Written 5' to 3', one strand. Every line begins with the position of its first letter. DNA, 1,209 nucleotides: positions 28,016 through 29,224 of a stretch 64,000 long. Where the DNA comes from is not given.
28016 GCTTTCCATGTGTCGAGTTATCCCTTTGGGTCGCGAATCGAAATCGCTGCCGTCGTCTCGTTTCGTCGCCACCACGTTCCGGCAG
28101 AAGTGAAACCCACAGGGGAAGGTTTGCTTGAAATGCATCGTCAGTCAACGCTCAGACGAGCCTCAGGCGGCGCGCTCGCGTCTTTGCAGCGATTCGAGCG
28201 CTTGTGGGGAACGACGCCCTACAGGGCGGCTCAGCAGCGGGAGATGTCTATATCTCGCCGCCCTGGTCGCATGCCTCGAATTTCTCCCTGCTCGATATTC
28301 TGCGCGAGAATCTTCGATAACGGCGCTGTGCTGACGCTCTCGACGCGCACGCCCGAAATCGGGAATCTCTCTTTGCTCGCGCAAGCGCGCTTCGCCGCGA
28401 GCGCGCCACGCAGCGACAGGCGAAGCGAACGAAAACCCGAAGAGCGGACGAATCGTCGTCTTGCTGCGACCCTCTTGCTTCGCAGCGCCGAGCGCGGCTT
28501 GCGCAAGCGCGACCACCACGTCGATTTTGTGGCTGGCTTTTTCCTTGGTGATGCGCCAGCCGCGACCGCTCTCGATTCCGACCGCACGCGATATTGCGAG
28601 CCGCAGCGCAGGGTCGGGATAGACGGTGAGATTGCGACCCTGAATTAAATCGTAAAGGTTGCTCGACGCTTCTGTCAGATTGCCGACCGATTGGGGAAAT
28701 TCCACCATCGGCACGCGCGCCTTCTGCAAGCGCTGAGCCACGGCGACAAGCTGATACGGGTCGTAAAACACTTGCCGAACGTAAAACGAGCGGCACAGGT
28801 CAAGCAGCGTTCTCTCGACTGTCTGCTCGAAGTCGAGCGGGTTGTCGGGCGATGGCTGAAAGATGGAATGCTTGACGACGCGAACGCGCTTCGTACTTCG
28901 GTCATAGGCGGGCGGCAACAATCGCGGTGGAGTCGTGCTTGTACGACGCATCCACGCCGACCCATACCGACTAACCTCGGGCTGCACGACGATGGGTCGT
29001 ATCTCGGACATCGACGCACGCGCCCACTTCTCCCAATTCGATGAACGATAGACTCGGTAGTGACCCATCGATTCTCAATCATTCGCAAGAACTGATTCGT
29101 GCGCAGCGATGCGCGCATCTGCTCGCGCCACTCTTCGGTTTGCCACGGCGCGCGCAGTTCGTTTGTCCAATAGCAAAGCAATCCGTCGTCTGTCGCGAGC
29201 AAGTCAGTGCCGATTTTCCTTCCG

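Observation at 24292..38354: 14-kb tRNA-Lys island with a phage-satellite-like gene set, not a normal prophage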

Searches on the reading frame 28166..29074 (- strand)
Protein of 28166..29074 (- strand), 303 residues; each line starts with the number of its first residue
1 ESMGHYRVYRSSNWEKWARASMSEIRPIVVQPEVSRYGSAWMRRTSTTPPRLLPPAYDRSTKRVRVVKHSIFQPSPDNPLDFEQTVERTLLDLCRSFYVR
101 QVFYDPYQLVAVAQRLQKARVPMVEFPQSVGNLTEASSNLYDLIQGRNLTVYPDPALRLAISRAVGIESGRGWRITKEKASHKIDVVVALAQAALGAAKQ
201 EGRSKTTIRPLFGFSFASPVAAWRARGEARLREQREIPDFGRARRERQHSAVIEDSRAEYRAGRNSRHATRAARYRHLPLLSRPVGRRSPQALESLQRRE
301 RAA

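Call 7: search_protein_families(library=pfam, proteins=[window:28166-29074:-], max_evalue=0.01)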
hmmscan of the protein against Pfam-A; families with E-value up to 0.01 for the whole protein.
window:28166-29074:- (303 aa): 1 family
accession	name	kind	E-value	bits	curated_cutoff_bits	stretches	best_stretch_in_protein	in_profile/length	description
PF20441.4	TerL_nuclease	-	1.5e-07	31.3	24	1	83-201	166-286/286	Terminase large subunit, endonuclease domain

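Call 12: find_related_loci(query=window:28166-29074:-, collection=viral_contigs, flank=10000)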
Query window:28166-29074:- (303 aa) in viral_contigs; peptide patterns used: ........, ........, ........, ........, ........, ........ (x = any residue, [..] = any of these).
3 stretches matched a pattern; 1 encode a relative of the query (tblastn E <= 1e-3); 1 distinct loci.
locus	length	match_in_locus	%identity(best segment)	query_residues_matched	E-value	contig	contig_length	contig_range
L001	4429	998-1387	40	71-200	1e-26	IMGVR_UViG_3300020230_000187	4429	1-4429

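Call 26: find_homologous_proteins(query=window:28166-29074:-)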
Query window:28166-29074:- (303 aa): 1517 proteins with E <= 0.001 among 7924 candidates; the best 120 are listed.
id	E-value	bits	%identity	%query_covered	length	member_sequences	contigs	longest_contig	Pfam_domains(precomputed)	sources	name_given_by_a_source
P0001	2.0e-193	659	100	99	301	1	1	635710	PF20441.4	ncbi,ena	-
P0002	9.3e-93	329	72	75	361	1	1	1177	PF20441.4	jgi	jgi:hypothetical protein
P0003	2.1e-80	288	90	50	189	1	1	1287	PF20441.4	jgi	jgi:hypothetical protein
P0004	5.7e-79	283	92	47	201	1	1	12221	PF20441.4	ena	-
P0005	4.5e-77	277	75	57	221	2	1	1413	PF20441.4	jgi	jgi:hypothetical protein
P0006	2.8e-63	232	74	48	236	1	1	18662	PF20441.4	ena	-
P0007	6.5e-63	231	62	61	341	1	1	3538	PF20441.4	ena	-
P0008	3.1e-62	228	58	65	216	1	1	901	-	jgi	jgi:hypothetical protein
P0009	4.1e-62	228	61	62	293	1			PF20441.4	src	-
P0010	4.8e-62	228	62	62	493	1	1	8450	PF20441.4,PF03354.22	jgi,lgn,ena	-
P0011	9.1e-62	227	70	52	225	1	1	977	PF20441.4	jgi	jgi:phage terminase large subunit-like protein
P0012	1.6e-61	226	57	65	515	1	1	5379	PF20441.4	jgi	jgi:phage terminase large subunit-like protein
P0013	1.1e-60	223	58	62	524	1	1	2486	PF20441.4,PF03354.22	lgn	-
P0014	1.3e-60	223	56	65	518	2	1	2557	PF20441.4,PF03354.22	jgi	jgi:phage terminase large subunit-like protein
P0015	2.8e-60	222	60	61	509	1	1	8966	PF20441.4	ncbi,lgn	-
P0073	2.1e-57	213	67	49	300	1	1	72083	PF20441.4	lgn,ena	-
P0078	2.3e-57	213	72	41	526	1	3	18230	PF20441.4,PF03354.22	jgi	jgi:hypothetical protein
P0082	3.2e-57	212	68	49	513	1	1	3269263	PF20441.4,PF03354.22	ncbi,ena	-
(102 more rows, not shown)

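Call 27: find_encoding_contigs(protein=P0004, flank=10000, max_places=3)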
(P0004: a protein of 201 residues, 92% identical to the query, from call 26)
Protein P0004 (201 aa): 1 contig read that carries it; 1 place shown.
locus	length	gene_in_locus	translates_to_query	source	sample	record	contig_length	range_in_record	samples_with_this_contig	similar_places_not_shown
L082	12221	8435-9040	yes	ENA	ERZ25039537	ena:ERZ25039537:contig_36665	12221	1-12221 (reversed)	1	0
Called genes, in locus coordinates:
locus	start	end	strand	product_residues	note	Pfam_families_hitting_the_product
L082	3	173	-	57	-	?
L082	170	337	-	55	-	-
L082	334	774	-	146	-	PF12728:HTH_17 (weak)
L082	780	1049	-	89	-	-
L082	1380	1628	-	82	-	-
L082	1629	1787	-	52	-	-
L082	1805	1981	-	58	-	-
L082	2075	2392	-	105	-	-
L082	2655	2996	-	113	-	-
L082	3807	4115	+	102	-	-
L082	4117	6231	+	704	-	PF12965:DUF3854, PF05272:VapE-like_dom (faint), PF19263:DUF5906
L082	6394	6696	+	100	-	-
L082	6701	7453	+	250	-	-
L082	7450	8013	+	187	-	-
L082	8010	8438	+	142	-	-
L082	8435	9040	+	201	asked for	PF20441:TerL_nuclease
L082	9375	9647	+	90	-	-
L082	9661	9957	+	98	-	-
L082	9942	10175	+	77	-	-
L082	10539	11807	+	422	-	PF01435:Peptidase_M48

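Call 28: find_encoding_contigs(protein=P0082, flank=10000, max_places=3)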
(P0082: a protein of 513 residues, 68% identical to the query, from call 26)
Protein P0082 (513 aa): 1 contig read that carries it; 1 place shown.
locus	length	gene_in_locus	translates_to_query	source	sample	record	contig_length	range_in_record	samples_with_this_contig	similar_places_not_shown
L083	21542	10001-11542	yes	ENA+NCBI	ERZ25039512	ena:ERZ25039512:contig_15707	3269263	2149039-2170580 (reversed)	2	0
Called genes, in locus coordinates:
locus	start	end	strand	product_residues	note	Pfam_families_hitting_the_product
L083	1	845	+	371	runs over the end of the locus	PF02771:Acyl-CoA_dh_N, PF02770:Acyl-CoA_dh_M, PF00441:Acyl-CoA_dh_1, PF08028:Acyl-CoA_dh_2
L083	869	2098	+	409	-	PF02771:Acyl-CoA_dh_N, PF02770:Acyl-CoA_dh_M, PF00441:Acyl-CoA_dh_1, PF08028:Acyl-CoA_dh_2 (weak)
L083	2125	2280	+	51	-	-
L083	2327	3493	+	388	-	PF02771:Acyl-CoA_dh_N, PF02770:Acyl-CoA_dh_M, PF00441:Acyl-CoA_dh_1, PF08028:Acyl-CoA_dh_2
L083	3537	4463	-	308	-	-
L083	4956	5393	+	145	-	-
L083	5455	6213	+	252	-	-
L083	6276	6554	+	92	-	-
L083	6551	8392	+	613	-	PF10145:PhageMin_Tail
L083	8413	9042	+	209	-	-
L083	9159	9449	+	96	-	-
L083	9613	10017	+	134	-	-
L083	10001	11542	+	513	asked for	PF03354:TerL_ATPase (weak), PF20441:TerL_nuclease (weak)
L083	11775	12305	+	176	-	-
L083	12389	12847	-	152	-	-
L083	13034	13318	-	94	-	-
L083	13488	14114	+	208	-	-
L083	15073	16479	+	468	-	PF08706:D5_N, PF19263:DUF5906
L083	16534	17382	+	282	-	-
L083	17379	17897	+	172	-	-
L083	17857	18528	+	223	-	PF00589:Phage_integrase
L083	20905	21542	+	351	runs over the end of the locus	PF00589:Phage_integrase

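Call 34: find_encoding_contigs(protein=P0001, flank=10000, max_places=2)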
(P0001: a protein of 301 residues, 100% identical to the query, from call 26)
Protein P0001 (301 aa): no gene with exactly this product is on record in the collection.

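Call 38: find_related_loci(query=L082:4117-6228:+, collection=metagenome_contigs, flank=10000)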
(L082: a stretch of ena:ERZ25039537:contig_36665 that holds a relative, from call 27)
Query L082:4117-6228:+ (704 aa) in metagenome_contigs; peptide patterns used: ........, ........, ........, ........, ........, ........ (x = any residue, [..] = any of these).
36 stretches matched a pattern; 9 encode a relative of the query (tblastn E <= 1e-3); 9 distinct loci.
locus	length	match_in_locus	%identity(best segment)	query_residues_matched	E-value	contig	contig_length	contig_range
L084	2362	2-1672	33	101-675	2e-101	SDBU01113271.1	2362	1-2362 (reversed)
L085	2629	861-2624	30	12-602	4e-80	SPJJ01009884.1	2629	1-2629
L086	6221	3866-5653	29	7-613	2e-72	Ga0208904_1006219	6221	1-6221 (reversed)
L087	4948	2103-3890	29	7-613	2e-72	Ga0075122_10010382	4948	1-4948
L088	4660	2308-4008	31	12-581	9e-70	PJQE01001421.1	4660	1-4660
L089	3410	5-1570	30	90-613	1e-69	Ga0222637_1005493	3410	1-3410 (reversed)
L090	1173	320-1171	33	51-358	9e-41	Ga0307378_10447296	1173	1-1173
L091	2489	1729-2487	34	51-320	3e-37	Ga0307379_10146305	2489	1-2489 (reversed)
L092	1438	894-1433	30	1-193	1e-24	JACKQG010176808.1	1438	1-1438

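Call 39: find_related_loci(query=L082:4117-6228:+, collection=viral_contigs, flank=10000)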
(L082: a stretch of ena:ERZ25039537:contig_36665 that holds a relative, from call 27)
Query L082:4117-6228:+ (704 aa) in viral_contigs; peptide patterns used: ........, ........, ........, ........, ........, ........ (x = any residue, [..] = any of these).
1 stretches matched a pattern; 1 encode a relative of the query (tblastn E <= 1e-3); 1 distinct loci.
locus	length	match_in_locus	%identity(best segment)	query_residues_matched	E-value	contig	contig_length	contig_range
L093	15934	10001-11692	29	8-579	1e-68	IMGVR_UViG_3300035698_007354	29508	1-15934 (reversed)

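Call 40: find_encoding_contigs(protein=P0006, flank=10000, max_places=2)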
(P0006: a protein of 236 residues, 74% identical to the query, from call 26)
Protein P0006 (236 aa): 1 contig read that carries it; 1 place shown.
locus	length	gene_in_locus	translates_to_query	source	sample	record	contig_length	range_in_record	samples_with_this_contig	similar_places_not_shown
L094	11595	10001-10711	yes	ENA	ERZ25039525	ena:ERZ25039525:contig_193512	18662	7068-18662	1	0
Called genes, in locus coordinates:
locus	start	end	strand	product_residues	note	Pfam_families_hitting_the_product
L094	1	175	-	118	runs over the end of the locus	PF05717:TnpB_IS66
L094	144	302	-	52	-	PF05717:TnpB_IS66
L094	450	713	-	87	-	-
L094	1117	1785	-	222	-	PF00589:Phage_integrase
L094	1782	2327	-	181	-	PF00589:Phage_integrase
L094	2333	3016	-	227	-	PF02899:Phage_int_SAM_1 (faint), PF13495:Phage_int_SAM_4 (weak)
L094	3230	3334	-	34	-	-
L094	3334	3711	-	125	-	-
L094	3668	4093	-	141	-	-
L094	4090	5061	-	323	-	PF14236:DruA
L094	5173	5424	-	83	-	-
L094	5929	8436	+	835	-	-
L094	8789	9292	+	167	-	-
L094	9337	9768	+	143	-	-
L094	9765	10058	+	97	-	-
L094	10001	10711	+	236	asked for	PF20441:TerL_nuclease (weak)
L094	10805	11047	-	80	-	-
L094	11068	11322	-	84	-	-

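Call 41: find_encoding_contigs(protein=P0078, flank=10000, max_places=2)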
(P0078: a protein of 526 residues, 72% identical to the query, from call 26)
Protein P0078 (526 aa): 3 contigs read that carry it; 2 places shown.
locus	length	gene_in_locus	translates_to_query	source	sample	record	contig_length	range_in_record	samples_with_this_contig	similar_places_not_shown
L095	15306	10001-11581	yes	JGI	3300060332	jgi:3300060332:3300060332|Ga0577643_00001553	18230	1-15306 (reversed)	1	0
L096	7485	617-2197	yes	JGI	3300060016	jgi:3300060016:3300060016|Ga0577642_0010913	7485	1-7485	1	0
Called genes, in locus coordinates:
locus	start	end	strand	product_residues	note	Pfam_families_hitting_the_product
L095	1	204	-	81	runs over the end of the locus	PF00076:RRM_1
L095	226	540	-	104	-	-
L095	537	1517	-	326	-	PF05869:Dam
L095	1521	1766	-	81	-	-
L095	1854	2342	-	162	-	-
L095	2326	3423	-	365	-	-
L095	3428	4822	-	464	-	PF19263:DUF5906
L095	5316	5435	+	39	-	-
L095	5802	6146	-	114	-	-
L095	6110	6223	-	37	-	-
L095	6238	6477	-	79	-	PF12728:HTH_17 (weak)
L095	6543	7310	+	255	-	-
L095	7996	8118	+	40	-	-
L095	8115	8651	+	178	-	-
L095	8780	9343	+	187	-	PF00239:Resolvase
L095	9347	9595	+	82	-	-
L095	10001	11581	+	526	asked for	PF03354:TerL_ATPase (weak), PF20441:TerL_nuclease (faint)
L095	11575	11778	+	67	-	PF12728:HTH_17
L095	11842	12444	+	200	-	-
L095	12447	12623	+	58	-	-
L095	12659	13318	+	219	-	-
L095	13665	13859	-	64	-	-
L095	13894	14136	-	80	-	-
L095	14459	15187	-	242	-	PF10134:RPA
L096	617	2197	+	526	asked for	PF03354:TerL_ATPase (weak), PF20441:TerL_nuclease (faint)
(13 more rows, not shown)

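Call 42: find_encoding_contigs(protein=P0073, flank=10000, max_places=2)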
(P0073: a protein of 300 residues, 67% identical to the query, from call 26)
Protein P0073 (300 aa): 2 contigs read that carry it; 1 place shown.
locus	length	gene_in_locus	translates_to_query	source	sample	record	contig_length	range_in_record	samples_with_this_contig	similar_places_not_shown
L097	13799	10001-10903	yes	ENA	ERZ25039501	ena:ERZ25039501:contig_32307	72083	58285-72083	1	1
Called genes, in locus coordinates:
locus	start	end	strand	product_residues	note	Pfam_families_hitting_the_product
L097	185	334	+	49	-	-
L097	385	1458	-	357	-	PF00589:Phage_integrase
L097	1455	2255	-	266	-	-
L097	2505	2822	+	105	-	PF12728:HTH_17 (weak)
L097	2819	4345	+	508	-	-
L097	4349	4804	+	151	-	-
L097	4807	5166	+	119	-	-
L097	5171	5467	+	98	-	-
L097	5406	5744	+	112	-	-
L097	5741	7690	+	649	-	PF10145:PhageMin_Tail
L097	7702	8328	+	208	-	-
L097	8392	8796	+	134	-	-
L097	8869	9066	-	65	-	-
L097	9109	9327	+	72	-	-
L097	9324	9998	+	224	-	PF03354:TerL_ATPase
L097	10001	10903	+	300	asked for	PF20441:TerL_nuclease (weak)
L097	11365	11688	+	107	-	-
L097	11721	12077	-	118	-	-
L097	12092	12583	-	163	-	-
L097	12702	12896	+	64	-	-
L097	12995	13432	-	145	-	-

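Call 44: search_protein_families(library=pfam, max_evalue=0.1, proteins=[L082:4117-6228:+, L082:6394-6693:+, L082:6701-7450:+, L082:3807-4112:+, L082:337-846:-, L082:783-1049:-, L082:9240-9644:+, L082:2078-2392:-, L082:2658-2996:-])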
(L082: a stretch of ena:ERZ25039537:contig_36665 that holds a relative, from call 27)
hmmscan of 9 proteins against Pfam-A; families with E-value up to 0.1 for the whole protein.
L082:4117-6228:+ (704 aa): 3 families
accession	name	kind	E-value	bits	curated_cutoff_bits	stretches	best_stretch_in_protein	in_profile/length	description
PF12965.13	DUF3854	-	3.1e-19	69.6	23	1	112-230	2-128/130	Domain of unknown function (DUF3854)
PF19263.5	DUF5906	-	1.1e-18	68.3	27.6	1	395-503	1-114/114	Family of unknown function (DUF5906)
PF05272.17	VapE-like_dom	-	1.4e-05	25.2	25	1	382-512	43-171/217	Virulence-associated protein E-like domain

L082:6394-6693:+ (100 aa): 0 families

L082:6701-7450:+ (250 aa): 1 family
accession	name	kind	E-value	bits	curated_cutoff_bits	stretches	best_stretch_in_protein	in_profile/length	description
PF11408.13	Helicase_Sgs1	-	0.085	13.4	22.2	0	6-62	4-60/80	Sgs1 RecQ helicase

L082:3807-4112:+ (102 aa): 1 family
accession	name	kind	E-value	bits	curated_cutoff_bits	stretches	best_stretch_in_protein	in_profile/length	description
PF12728.13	HTH_17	-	0.013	16.2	27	0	27-82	1-49/51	Helix-turn-helix domain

L082:337-846:- (170 aa): 3 families
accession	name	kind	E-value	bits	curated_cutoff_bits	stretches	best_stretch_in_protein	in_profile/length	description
PF12728.13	HTH_17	-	4.8e-06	27.2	27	1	87-137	1-51/51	Helix-turn-helix domain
PF13384.12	HTH_23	-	0.01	16.1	24.6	1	87-106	17-36/50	Homeodomain-like domain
PF21531.3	Rv2175c_wHTH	-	0.096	13.1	27.1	0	86-104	14-32/57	DNA-binding protein Rv2175c, wHTH domain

L082:783-1049:- (89 aa): 1 family
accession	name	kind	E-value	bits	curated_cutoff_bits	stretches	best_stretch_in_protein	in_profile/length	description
PF12728.13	HTH_17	-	0.031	15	27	1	46-71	26-49/51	Helix-turn-helix domain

L082:9240-9644:+ (135 aa): 0 families

L082:2078-2392:- (105 aa): 0 families

L082:2658-2996:- (113 aa): 0 families

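Call 45: search_protein_families(library=phrogs, max_evalue=0.01, proteins=[L082:4117-6228:+, L082:6394-6693:+, L082:6701-7450:+, L082:3807-4112:+, L082:337-846:-, L082:783-1049:-, L082:9240-9644:+, L082:2078-2392:-, L082:2658-2996:-])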
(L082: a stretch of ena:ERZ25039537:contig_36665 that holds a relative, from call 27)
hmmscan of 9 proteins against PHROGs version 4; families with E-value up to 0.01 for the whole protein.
L082:4117-6228:+ (704 aa): 6 families
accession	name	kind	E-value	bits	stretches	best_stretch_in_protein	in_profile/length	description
phrog_1156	-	DNA, RNA and nucleotide metabolism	1.7e-30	107.2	1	348-666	518-834/855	DNA primase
phrog_4762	-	unknown function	7.3e-17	61.6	1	353-517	469-634/822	-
phrog_2249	-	DNA, RNA and nucleotide metabolism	1.9e-15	57.6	1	356-544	490-701/802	DNA primase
phrog_24712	-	unknown function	4.1e-14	52.4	1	354-574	438-655/801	-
phrog_1829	-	DNA, RNA and nucleotide metabolism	1.2e-13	51.1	1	333-590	451-697/772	DNA primase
phrog_9765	-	DNA, RNA and nucleotide metabolism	3.1e-13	49.6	1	349-518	587-756/939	DNA primase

L082:6394-6693:+ (100 aa): 0 families

L082:6701-7450:+ (250 aa): 0 families

L082:3807-4112:+ (102 aa): 0 families

L082:337-846:- (170 aa): 1 family
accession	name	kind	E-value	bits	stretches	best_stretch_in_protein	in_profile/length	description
phrog_66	-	integration and excision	1.2e-08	36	1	56-155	72-162/412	excisionase and transcriptional regulator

L082:783-1049:- (89 aa): 0 families

L082:9240-9644:+ (135 aa): 0 families

L082:2078-2392:- (105 aa): 0 families

L082:2658-2996:- (113 aa): 0 families

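Call 52: find_homologous_proteins(query=L082:6701-7450:+, max_evalue=0.001)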
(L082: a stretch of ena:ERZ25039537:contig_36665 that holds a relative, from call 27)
Query L082:6701-7450:+ (250 aa): 23 proteins with E <= 0.001 among 5680 candidates.
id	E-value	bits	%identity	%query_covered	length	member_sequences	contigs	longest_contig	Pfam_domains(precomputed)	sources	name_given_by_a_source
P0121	7.3e-138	475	94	100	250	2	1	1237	-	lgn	-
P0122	5.0e-91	322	69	99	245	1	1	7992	-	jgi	jgi:hypothetical protein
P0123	2.1e-88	314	68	100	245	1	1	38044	-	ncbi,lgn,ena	-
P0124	3.0e-88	313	67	100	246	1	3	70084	-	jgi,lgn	jgi:hypothetical protein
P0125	2.0e-87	310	66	100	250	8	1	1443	-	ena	-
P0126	2.6e-87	310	67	100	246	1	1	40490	-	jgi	jgi:hypothetical protein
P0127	5.7e-87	309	66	100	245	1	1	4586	-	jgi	jgi:hypothetical protein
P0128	6.4e-86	306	67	100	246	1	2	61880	-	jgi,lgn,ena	jgi:hypothetical protein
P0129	1.5e-83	298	64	100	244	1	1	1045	-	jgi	jgi:hypothetical protein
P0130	7.5e-83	296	65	100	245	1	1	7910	-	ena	-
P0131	4.1e-82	293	64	100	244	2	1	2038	-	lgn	-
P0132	3.7e-81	290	65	99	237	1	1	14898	-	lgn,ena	-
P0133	9.0e-81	289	67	95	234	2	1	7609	-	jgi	-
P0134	1.1e-79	285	63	100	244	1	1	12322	-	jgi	jgi:hypothetical protein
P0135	1.6e-78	281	70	82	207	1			-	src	-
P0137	3.9e-78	280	64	100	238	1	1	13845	-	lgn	-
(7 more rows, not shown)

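Call 53: find_encoding_contigs(protein=P0124, flank=10000, max_places=1)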
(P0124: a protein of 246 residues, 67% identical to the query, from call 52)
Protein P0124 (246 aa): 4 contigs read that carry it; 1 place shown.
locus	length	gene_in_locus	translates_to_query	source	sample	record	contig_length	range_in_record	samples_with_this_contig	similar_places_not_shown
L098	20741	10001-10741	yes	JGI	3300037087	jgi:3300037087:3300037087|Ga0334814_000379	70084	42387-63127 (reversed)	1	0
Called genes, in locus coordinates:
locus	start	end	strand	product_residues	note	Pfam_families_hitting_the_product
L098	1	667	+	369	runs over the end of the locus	PF01408:GFO_IDH_MocA, PF03447:NAD_binding_3 (weak), PF02894:GFO_IDH_MocA_C, PF22725:GFO_IDH_MocA_C3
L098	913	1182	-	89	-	-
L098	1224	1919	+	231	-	-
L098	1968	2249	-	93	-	-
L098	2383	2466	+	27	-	-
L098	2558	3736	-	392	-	PF00589:Phage_integrase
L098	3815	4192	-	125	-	-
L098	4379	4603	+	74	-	-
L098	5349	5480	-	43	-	-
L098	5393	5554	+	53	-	-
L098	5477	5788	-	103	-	-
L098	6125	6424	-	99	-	-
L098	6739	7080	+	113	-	-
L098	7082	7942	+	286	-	PF09250:Prim-Pol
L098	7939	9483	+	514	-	PF08706:D5_N, PF19263:DUF5906 (faint)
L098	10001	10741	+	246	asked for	-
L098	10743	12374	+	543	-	PF03354:TerL_ATPase (weak), PF20441:TerL_nuclease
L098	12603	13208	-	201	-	-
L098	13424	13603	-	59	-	-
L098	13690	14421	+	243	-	-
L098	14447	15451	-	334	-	PF01555:N6_N4_Mtase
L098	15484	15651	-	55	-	-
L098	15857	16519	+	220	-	PF00440:TetR_N, PF17932:TetR_C_24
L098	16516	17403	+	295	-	PF25919:BSH_CusB (faint), PF25917:BSH_RND, PF25973:BSH_CzcB, PF25876:HH_MFP_RND (weak), PF25954:Beta-barrel_RND_2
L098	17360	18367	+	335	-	PF00005:ABC_tran, PF13304:AAA_21 (faint), PF13732:DrrA1-3_C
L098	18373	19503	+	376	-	PF12698:ABC2_membrane_3, PF01061:ABC2_membrane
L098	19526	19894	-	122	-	PF00072:Response_reg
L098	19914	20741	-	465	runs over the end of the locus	PF13188:PAS_8 (weak), PF00989:PAS, PF08448:PAS_4 (faint), PF13426:PAS_9, PF00512:HisKA, PF02518:HATPase_c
